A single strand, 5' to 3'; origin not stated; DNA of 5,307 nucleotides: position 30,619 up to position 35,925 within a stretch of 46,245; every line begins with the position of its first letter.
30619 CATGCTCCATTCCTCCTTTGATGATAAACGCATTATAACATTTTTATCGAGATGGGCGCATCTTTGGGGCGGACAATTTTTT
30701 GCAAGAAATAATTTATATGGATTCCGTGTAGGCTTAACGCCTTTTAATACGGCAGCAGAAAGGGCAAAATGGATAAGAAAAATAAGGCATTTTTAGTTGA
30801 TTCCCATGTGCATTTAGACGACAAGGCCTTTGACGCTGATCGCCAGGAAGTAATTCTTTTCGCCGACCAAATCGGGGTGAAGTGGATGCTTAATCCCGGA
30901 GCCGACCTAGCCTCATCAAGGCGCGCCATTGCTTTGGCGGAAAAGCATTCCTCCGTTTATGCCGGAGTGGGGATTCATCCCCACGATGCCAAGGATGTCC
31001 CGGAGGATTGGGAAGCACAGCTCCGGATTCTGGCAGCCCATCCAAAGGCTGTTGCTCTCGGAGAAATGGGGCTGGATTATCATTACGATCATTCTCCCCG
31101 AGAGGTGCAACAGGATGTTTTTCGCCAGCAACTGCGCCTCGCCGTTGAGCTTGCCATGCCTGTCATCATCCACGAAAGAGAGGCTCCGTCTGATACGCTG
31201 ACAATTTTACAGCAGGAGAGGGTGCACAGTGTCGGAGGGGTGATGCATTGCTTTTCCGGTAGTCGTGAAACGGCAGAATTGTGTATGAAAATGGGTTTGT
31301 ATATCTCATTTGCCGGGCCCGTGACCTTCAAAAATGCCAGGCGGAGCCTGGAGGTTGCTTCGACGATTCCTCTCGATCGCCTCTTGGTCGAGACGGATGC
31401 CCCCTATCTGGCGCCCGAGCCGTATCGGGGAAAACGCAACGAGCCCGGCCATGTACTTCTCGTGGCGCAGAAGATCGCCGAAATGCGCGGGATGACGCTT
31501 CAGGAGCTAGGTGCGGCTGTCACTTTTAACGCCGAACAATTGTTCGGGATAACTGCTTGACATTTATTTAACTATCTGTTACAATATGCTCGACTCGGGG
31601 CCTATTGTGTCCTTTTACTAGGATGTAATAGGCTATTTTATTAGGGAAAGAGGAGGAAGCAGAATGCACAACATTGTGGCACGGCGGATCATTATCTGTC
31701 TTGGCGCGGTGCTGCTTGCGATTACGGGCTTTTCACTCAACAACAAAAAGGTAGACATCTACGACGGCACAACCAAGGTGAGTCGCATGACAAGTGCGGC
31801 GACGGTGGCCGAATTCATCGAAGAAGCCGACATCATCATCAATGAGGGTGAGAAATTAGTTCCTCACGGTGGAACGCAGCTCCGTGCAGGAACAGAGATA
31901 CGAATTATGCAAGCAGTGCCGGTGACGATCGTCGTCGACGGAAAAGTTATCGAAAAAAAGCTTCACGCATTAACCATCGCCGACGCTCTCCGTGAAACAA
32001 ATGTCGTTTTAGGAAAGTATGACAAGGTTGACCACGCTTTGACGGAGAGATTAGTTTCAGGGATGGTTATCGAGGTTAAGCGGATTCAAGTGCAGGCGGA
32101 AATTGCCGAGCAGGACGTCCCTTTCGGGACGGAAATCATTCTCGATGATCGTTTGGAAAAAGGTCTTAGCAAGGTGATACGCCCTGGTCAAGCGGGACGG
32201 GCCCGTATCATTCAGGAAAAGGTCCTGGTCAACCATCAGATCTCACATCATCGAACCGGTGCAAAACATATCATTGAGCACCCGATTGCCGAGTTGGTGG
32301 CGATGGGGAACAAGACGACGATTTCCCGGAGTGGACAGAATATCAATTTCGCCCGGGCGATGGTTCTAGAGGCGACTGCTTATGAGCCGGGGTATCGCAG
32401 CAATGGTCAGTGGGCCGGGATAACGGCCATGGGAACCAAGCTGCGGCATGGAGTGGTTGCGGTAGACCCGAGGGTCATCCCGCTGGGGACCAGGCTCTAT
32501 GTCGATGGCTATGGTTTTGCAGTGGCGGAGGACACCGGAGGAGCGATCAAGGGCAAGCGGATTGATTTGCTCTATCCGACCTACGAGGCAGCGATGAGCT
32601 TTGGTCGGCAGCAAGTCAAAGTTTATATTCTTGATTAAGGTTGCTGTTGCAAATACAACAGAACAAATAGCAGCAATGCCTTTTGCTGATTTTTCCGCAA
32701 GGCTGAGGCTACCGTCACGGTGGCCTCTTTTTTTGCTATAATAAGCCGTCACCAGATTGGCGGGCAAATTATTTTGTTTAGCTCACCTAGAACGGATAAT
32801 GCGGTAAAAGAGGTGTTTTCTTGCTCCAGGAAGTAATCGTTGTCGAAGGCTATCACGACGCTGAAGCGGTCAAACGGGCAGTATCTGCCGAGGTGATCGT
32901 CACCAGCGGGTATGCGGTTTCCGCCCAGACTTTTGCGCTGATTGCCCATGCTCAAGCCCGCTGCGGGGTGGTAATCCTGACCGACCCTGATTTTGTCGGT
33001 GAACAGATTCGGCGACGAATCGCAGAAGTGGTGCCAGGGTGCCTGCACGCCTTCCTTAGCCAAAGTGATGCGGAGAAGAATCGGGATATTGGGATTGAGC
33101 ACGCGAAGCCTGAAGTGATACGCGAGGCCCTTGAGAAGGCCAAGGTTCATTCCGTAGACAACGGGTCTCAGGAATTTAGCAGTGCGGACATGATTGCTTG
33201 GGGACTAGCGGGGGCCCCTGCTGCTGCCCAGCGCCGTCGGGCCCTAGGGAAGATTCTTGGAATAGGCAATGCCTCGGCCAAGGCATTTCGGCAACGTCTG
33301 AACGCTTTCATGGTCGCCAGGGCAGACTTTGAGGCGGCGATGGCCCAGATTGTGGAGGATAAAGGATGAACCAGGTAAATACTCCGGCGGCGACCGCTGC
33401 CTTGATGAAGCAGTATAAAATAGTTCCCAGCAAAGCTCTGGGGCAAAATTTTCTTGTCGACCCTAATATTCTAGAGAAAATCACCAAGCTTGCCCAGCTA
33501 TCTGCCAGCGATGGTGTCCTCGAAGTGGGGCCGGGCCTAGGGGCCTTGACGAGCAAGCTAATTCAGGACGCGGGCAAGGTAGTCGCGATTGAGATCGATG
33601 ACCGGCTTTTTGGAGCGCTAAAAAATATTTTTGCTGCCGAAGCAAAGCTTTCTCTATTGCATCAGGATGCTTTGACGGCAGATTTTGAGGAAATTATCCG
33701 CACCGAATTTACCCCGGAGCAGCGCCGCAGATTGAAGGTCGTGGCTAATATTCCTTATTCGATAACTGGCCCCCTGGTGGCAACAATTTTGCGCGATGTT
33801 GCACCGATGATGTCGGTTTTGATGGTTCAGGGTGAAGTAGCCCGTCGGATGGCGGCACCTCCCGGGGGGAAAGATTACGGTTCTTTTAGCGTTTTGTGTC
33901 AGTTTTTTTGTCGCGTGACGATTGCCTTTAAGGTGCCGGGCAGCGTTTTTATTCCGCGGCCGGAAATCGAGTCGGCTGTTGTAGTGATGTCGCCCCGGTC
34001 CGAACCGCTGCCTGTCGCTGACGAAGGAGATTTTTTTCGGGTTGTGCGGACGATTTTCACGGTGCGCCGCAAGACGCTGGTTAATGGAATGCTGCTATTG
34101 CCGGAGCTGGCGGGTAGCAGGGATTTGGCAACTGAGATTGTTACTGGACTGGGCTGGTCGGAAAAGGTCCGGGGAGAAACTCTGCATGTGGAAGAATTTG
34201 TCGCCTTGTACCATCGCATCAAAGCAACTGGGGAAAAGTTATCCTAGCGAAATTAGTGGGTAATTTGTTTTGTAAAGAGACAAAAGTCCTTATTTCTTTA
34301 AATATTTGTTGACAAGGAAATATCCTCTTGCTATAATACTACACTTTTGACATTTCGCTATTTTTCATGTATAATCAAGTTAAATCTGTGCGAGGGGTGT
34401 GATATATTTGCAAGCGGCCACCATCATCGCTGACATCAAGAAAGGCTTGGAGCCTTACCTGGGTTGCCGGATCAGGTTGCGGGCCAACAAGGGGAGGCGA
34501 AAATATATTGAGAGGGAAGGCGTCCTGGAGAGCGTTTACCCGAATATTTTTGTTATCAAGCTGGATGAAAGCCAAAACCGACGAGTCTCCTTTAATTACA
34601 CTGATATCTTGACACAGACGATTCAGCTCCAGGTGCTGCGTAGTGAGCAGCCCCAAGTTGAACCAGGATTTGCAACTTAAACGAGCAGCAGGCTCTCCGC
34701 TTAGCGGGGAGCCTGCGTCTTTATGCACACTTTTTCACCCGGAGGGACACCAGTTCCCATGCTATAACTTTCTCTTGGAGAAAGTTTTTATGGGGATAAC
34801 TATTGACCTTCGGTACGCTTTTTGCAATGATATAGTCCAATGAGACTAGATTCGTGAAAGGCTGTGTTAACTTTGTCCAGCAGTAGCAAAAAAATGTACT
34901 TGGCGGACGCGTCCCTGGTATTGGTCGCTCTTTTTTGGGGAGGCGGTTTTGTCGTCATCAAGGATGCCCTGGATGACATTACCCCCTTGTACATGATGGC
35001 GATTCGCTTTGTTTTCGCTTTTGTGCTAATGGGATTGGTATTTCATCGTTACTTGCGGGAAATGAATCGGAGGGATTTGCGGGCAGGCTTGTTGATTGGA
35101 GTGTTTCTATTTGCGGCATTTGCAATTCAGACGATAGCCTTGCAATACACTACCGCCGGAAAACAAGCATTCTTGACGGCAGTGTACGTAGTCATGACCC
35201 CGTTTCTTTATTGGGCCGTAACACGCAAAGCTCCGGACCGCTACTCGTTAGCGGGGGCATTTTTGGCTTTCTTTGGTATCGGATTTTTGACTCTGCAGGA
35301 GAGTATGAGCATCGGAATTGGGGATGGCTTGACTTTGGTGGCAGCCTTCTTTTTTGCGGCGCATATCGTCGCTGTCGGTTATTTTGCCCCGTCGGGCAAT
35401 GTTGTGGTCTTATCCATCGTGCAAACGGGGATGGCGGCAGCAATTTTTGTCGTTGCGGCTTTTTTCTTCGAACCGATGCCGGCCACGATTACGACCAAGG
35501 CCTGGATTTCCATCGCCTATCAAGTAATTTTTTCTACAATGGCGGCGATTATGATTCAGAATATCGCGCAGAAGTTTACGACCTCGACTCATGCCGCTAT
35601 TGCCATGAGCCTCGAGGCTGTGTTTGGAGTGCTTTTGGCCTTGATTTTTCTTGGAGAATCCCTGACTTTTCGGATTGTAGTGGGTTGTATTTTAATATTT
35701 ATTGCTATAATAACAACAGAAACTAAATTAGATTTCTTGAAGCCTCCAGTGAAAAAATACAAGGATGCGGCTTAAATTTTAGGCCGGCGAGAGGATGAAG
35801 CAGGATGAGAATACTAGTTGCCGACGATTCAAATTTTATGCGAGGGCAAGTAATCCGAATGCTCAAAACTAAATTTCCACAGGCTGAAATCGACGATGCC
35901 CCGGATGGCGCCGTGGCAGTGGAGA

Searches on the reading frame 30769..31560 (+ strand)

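Call 25: search_protein_families(library=pfam, proteins=[window:30769-31560:+], max_evalue=0.001)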
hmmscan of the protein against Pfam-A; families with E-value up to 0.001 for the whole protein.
window:30769-31560:+ (263 aa): 1 family
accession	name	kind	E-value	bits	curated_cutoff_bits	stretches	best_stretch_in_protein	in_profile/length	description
PF01026.27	TatD_DNase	-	8.6e-88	294.4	27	1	10-260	1-253/253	TatD related DNase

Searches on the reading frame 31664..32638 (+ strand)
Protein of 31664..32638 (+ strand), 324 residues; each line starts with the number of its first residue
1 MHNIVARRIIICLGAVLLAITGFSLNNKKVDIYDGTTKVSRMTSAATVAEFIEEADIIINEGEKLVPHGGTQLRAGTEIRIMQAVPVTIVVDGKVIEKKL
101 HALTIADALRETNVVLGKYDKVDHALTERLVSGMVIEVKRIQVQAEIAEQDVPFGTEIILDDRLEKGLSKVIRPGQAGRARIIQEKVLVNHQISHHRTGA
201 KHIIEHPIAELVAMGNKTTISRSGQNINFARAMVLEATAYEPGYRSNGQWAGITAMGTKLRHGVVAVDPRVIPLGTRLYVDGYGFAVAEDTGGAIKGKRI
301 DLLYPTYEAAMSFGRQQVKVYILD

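Call 30: search_protein_families(library=pfam, proteins=[window:31664-32638:+], max_evalue=0.001)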
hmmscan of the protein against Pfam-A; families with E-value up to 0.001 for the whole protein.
window:31664-32638:+ (324 aa): 3 families
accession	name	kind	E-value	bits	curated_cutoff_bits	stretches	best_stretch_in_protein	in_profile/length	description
PF06725.17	3D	-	3.4e-21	75.7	23.8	1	264-323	2-71/72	3D domain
PF03990.20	DUF348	-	1.9e-14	53.5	24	1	87-126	1-40/41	G5-linked-Ubiquitin-like domain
PF07501.17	G5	-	7e-10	39.5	23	1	147-217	5-75/75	G5 domain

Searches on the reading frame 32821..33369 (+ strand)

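Call 30: search_protein_families(library=pfam, proteins=[window:32821-33369:+], max_evalue=0.001)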
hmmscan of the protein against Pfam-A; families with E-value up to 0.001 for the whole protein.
window:32821-33369:+ (182 aa): 3 families
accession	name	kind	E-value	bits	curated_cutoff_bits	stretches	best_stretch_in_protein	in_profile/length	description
PF13331.11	DUF4093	-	2.1e-26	92.7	25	1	89-174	1-86/86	Domain of unknown function (DUF4093)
PF01751.28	Toprim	-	3.5e-11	43.6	23.1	1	4-71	1-80/96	Toprim domain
PF13662.12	Toprim_4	-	1.6e-05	25.5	25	1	4-69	2-72/85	Toprim domain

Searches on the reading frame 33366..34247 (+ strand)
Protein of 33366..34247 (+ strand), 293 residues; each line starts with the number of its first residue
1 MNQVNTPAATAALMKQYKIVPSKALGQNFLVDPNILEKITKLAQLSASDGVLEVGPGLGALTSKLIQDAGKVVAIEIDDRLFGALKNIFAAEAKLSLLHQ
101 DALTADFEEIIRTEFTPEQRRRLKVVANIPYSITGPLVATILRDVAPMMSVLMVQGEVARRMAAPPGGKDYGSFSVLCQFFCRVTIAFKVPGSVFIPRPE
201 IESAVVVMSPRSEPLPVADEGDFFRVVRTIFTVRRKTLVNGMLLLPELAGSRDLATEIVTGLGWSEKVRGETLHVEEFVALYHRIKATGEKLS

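Call 30: search_protein_families(library=pfam, proteins=[window:33366-34247:+], max_evalue=0.001)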
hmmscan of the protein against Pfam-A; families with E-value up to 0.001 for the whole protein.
window:33366-34247:+ (293 aa): 2 families
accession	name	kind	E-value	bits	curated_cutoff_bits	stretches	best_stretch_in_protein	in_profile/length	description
PF00398.26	RrnaAD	-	4.6e-58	196.8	24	1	23-243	6-224/263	Ribosomal RNA adenine dimethylase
PF01135.25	PCMT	-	0.00028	21.2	20.3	0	17-82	43-111/210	Protein-L-isoaspartate(D-aspartate) O-methyltransferase (PCMT)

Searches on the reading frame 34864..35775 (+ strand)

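Call 30: search_protein_families(library=pfam, proteins=[window:34864-35775:+], max_evalue=0.001)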
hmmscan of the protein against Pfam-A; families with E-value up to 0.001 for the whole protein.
window:34864-35775:+ (303 aa): 1 family
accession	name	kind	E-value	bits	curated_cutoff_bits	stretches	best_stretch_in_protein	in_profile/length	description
PF00892.27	EamA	-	1.3e-35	123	28.2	2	17-143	6-134/135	EamA-like transporter family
